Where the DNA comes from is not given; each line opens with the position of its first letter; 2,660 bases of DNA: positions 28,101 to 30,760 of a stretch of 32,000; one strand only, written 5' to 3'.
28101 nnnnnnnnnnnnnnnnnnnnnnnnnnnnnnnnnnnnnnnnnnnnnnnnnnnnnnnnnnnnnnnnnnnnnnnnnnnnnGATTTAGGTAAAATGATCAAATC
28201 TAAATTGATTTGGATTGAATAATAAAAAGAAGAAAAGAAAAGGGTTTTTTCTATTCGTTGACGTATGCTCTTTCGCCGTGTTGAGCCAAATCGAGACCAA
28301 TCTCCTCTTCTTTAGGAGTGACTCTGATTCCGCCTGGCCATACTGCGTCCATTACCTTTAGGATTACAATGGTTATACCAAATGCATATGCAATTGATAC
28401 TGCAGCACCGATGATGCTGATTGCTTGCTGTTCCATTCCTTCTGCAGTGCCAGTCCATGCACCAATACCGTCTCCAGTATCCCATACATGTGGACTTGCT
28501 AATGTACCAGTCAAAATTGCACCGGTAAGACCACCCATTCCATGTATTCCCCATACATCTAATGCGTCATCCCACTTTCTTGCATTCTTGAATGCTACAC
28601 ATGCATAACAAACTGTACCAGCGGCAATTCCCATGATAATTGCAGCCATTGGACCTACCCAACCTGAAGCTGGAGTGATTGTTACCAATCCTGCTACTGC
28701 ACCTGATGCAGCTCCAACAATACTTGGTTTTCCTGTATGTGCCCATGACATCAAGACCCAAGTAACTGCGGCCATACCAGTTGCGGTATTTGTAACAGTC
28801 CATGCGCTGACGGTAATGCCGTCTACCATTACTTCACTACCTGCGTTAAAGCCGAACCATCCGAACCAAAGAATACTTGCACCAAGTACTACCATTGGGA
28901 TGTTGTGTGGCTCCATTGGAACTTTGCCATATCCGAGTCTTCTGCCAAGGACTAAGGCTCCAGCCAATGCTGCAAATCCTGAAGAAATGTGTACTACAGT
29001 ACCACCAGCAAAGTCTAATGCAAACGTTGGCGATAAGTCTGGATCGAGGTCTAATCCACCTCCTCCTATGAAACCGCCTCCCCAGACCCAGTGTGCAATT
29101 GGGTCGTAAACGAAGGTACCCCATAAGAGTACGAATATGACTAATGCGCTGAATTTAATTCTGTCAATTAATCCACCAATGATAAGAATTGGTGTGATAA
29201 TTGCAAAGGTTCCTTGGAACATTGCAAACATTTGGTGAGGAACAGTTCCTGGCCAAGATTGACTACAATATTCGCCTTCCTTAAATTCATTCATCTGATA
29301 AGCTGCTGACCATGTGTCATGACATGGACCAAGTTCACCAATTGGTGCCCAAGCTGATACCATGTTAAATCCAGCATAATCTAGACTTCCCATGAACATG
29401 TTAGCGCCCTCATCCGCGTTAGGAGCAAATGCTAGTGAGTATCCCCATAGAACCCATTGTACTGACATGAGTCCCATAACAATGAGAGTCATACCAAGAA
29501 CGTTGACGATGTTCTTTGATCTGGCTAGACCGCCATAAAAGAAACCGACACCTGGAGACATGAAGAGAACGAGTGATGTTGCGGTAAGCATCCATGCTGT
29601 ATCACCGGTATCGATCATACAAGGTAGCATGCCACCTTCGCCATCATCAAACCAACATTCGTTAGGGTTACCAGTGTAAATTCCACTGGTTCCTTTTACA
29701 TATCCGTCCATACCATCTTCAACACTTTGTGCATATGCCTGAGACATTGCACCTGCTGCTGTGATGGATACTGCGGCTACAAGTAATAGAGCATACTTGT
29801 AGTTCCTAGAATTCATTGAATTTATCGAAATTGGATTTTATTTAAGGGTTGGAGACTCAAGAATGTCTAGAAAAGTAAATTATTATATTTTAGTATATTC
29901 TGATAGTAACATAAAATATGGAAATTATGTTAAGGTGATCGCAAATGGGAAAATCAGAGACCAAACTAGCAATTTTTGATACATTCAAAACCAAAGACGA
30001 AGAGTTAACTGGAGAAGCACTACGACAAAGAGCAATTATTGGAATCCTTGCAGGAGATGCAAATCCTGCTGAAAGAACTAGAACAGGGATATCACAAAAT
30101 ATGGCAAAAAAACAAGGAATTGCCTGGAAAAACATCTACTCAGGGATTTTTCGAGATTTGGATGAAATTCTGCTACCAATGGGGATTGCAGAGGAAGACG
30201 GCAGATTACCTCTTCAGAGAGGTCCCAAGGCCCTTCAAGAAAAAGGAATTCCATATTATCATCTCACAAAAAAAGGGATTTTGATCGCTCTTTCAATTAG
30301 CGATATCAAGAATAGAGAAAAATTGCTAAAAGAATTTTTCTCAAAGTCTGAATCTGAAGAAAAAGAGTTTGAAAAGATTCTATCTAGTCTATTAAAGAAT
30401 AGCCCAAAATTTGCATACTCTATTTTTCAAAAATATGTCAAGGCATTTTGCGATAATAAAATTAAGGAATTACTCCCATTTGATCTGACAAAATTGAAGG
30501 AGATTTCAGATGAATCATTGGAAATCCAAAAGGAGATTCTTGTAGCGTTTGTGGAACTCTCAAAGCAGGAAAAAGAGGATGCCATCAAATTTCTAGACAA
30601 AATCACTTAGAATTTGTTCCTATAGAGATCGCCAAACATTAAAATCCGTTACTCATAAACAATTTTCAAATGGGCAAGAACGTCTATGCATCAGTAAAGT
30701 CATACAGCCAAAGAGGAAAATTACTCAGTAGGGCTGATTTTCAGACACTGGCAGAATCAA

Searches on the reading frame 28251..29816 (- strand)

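Call 10: search_protein_families(library=pfam, proteins=[window:28251-29816:-])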
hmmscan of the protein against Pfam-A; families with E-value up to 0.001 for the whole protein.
window:28251-29816:- (521 aa): 1 family
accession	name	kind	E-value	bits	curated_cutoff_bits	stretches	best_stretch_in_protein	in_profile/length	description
PF00909.26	Ammonium_transp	-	2.5e-107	359.5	23.2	1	74-518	1-399/399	Ammonium Transporter Family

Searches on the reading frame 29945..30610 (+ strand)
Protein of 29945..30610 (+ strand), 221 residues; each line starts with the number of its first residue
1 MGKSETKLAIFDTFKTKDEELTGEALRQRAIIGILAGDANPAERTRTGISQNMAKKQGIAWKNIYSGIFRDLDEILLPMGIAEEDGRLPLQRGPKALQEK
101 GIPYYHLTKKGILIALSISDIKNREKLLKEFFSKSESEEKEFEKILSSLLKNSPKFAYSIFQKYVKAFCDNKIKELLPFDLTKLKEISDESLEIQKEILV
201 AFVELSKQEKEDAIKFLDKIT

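Call 10: search_protein_families(library=pfam, proteins=[window:29945-30610:+])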
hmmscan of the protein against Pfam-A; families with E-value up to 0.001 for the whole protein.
window:29945-30610:+ (221 aa): 0 families

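Call 29: search_protein_families(library=ncbifam, max_evalue=0.1, proteins=[window:29945-30610:+])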
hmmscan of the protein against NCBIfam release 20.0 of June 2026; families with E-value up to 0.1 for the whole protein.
window:29945-30610:+ (221 aa): 1 family
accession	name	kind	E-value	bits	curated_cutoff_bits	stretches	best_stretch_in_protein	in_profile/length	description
NF001248.0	PRK00218.1-4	equivalog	0.043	13.6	225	1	112-164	6-58/207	high frequency lysogenization protein HflD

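Call 72: search_solved_structures(query=A2, max_evalue=1)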
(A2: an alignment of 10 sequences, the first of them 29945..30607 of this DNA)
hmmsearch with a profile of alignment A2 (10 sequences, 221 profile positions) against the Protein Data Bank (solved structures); distinct sequences matched with E-value up to 1: 4.
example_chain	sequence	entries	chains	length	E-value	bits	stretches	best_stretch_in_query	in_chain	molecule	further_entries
4dyl_A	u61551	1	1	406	0.3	13.7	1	136-218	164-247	Tyrosine-protein kinase Fes/Fps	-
8x2t_A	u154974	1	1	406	0.3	13.7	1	136-218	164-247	Tyrosine-protein kinase Fes/Fps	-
9xy2_A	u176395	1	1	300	0.56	12.8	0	123-175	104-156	eI-OnuI_P456_AAC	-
9q0h_A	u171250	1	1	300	0.68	12.5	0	123-175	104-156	eI-OnuI_P456_GGC_3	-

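Call 73: search_protein_families(library=pfam, alignment_id=A2, max_evalue=1)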
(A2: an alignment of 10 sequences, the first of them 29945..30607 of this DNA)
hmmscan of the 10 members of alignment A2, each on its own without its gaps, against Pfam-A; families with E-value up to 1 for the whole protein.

A. member 1, window:29945-30607:+ (221 aa): 1 family
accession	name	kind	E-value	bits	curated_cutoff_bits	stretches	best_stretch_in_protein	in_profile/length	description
PF00213.23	OSCP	-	0.21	12.1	22.3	1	121-219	32-127/172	ATP synthase delta (OSCP) subunit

B. families by the number of members that match (of 10 scanned): 5 families
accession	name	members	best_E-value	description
PF16924.11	DpaA_N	1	0.043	Dipicolinate synthase subunit A N-terminal domain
PF12873.12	DUF3825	1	0.055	Domain of unknown function (DUF3825)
PF14516.12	AAA_35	1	0.065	AAA-like domain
PF00213.23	OSCP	1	0.21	ATP synthase delta (OSCP) subunit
PF18105.7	PGM1_C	1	0.23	PGM1 C-terminal domain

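Call 79: predict_structure(protein=window:29945-30607:+)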
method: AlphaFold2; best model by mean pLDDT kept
length: 221 residues; sequences in the alignment: 1
mean_pLDDT: 41.6   pTM: 0.32
mean pLDDT of the five models: 41.6, 39.0, 37.5, 36.0, 35.3
residues with pLDDT >= 90: 0; 70-90: 7; 50-70: 38; < 50: 176
segments of 3 or more residues with pLDDT < 50: 1-19, 36-47, 76-84, 86-221
pLDDT, mean of each block of 10 residues (from residue 1): 28 39 61 49 46 71 65 50 46 43 39 36 37 34 34 35 36 31 32 35 33 35 28
secondary structure, 60 per line:
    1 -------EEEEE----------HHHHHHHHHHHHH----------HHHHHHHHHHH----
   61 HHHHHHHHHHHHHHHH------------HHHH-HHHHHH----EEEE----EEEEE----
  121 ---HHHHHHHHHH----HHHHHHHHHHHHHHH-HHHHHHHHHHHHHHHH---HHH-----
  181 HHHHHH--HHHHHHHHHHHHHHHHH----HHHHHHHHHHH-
elements in order: E8-12 H23-35 H46-56 H61-76 H89-92 H94-99 E104-107 E112-116 H124-133 H138-152 H154-169 H181-186 H189-205 H210-220
